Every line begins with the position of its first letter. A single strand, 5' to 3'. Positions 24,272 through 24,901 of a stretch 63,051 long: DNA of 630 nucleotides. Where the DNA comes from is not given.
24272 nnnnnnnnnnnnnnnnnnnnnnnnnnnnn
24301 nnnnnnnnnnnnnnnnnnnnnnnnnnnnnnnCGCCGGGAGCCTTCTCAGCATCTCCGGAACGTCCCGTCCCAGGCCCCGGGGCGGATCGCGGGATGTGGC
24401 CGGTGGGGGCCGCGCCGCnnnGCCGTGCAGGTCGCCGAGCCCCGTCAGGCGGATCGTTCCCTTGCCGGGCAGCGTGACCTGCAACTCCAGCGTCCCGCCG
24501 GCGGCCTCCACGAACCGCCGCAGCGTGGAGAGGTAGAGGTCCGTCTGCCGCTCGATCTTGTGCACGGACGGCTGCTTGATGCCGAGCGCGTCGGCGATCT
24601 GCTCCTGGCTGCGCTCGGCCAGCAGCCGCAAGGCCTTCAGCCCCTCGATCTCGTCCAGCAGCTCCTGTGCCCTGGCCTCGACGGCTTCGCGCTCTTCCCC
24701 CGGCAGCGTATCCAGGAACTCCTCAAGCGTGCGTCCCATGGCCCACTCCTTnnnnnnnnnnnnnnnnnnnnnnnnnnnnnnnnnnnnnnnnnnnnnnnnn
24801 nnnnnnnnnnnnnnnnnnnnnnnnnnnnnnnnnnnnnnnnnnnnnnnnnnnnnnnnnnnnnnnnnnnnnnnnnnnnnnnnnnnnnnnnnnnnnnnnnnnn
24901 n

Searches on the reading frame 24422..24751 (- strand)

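Call 8: search_protein_families(library=pfam, proteins=[window:24422-24751:-], max_evalue=0.001)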
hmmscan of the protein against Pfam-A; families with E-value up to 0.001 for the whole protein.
window:24422-24751:- (110 aa): 5 families
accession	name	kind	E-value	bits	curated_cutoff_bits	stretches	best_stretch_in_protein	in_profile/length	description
PF01381.28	HTH_3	-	2.3e-06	28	23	1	38-83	1-47/55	Helix-turn-helix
PF13744.12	HTH_37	-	3.3e-06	27.2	27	1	48-92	33-79/80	Helix-turn-helix domain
PF04545.22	Sigma70_r4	-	9.1e-06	25.5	24.1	1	13-69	2-43/50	Sigma-70, region 4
PF13560.12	HTH_31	-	2.5e-05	24.9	27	1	38-87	6-57/64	Helix-turn-helix domain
PF08281.18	Sigma70_r4_2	-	0.00016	21.7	25.7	0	41-64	21-44/54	Sigma-70, region 4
